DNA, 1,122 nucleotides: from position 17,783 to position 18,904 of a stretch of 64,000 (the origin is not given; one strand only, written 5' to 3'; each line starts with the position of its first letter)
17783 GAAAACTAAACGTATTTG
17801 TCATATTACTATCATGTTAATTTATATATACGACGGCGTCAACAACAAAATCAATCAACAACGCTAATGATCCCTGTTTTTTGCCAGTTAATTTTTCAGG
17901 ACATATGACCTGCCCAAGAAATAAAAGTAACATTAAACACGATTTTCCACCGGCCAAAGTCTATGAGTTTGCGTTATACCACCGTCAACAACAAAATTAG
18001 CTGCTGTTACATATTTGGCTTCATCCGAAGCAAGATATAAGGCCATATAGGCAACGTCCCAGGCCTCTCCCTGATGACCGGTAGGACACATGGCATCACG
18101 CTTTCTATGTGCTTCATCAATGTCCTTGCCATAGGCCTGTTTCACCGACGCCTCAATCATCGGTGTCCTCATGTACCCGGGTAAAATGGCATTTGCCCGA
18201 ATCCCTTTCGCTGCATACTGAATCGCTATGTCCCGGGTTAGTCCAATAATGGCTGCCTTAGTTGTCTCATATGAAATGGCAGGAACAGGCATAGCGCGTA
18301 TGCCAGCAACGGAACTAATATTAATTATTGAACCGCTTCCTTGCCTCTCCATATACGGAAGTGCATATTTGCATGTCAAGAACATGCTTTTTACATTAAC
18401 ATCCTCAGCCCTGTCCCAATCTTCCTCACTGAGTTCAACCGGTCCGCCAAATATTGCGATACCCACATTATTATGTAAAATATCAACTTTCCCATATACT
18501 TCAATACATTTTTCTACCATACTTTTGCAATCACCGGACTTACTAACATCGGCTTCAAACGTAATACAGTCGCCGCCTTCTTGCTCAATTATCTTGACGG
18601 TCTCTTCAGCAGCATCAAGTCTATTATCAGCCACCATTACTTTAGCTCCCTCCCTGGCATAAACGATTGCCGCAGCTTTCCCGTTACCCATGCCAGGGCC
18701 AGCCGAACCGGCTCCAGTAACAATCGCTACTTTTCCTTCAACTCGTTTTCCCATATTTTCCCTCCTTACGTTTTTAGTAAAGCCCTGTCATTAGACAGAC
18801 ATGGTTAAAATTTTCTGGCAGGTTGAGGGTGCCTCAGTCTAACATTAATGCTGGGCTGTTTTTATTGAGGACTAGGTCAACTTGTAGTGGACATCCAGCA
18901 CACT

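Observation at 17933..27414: IclR-controlled eight-gene operon joining a TRAP transporter, a LarA-like protein and a corrinoid protein flanked by two UroD-fold proteins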

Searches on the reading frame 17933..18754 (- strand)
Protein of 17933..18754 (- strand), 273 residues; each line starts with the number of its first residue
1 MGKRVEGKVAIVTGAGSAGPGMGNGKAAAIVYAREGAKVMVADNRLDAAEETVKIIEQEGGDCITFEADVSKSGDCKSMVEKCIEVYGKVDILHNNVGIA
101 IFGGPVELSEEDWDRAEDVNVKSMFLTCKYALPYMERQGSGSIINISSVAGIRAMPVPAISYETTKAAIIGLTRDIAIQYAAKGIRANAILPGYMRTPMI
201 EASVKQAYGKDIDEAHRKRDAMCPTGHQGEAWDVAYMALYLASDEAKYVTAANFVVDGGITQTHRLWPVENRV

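Call 3: search_protein_families(library=pfam, proteins=[window:17933-18754:-], max_evalue=0.01)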
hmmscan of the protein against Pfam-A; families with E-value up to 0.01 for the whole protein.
window:17933-18754:- (273 aa): 3 families
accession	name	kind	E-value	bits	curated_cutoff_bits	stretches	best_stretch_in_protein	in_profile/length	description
PF13561.12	adh_short_C2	-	2.2e-60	204.6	27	1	25-261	9-236/236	Enoyl-(Acyl carrier protein) reductase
PF00106.31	adh_short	-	1.7e-50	171.6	26.6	1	8-204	1-191/195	short chain dehydrogenase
PF23441.1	SDR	-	5e-08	33.1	27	1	115-260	117-255/258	SDR-like rossmann domain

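Call 4: search_protein_families(library=ncbifam, proteins=[window:17933-18754:-], max_evalue=0.01)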
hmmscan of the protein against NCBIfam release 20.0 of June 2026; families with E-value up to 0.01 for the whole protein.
window:17933-18754:- (273 aa): 226 families (the best 25 are shown)
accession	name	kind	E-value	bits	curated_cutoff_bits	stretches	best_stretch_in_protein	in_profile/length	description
NF004818.0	PRK06172.1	equivalog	6e-68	228.9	336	1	1-261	1-251/253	SDR family oxidoreductase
NF004791.0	PRK06138.1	equivalog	1.2e-67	227.9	312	1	4-261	2-250/252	SDR family oxidoreductase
NF005559.1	PRK07231.1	subfamily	1.2e-63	215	215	1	4-261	1-248/249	glucose 1-dehydrogenase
NF005469.0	PRK07063.1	equivalog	4.4e-63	213.2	306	1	2-262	2-256/260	SDR family oxidoreductase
NF005473.0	PRK07069.1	equivalog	1e-60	205.6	339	1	3-261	6-260/262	SDR family oxidoreductase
NF052558.1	MBtsdlDhBudC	equivalog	4.3e-57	193.5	270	1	6-262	2-243/250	meso-2,3-butanediol dehydrogenase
NF004198.0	PRK05653.1-3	equivalog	1.6e-56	191.5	296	1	4-260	4-246/248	3-oxoacyl-ACP reductase FabG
NF009093.0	PRK12429.1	subfamily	5.9e-56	189.6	258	1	4-261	2-257/259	3-hydroxybutyrate dehydrogenase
NF004203.0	PRK05653.2-4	subfamily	8e-56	189.3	313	1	4-259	3-255/260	3-oxoacyl-ACP reductase FabG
NF006080.0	PRK08226.1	equivalog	7.4e-55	186.2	356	1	4-261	3-254/263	SDR family oxidoreductase UcpA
NF005681.0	PRK07478.1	subfamily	1.2e-54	185.3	267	1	4-262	3-251/254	SDR family oxidoreductase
TIGR01963.1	PHB_DH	subfamily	3.1e-54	183.9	307.05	1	8-261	2-253/255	3-hydroxybutyrate dehydrogenase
NF004713.0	PRK06057.1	equivalog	4.4e-54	183.7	404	1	2-262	4-251/257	3-oxoacyl-ACP reductase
TIGR03971.1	SDR_subfam_1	subfamily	4.6e-54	183.6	300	1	5-262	1-270/271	mycofactocin-coupled SDR family oxidoreductase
NF052562.1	RADHDNL4305835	equivalog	1.5e-53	181.8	400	1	1-261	1-250/252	NADP-dependent (R)-specific alcohol dehydrogenase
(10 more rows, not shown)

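Call 77: search_solved_structures(query=window:17933-18754:-, max_evalue=1e-30, show_alignments=0)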
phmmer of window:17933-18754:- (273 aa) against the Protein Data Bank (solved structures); distinct sequences matched with E-value up to 1e-30: 128 (the best 60 are shown).
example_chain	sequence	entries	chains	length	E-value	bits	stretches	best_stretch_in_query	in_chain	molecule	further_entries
5jc8_A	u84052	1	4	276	8.1e-65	222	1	4-261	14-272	Putative short-chain dehydrogenase/reductase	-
8y7r_A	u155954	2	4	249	1.4e-47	165.5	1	6-261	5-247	NAD(P)-dependent dehydrogenase (Short-subunit alcohol dehydrogenase family)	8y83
7djs_A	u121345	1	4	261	4.8e-46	160.4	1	1-261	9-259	SDR family oxidoreductase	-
5x8h_A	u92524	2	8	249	9.9e-46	159.4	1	5-261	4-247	Short-chain dehydrogenase reductase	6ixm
4dqx_A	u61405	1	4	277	5.2e-44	153.8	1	8-261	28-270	Probable oxidoreductase protein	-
2et6_A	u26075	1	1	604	3e-43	151.3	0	6-204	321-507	(3R)-hydroxyacyl-CoA dehydrogenase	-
2uvd_A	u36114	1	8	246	5.4e-42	147.2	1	5-260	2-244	3-OXOACYL-(ACYL-CARRIER-PROTEIN) REDUCTASE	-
4wec_A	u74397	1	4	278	1.1e-39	139.6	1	3-263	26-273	Short chain dehydrogenase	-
2ag5_A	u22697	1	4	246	2.1e-39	138.7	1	4-259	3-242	dehydrogenase/reductase (SDR family) member 6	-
1g6k_A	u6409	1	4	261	2.2e-39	138.6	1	2-263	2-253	GLUCOSE 1-DEHYDROGENASE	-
3vtz_A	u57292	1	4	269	2.3e-39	138.6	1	7-261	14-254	Glucose 1-dehydrogenase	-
4jro_A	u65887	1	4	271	9.6e-39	136.5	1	5-260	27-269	FabG protein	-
1gco_A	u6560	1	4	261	1e-38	136.4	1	2-263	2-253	GLUCOSE DEHYDROGENASE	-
1rwb_A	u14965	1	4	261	2.6e-38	135.1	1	2-261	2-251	Glucose 1-dehydrogenase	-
4gh5_A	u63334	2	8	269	4.7e-38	134.3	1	2-261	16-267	Short-chain dehydrogenase/reductase SDR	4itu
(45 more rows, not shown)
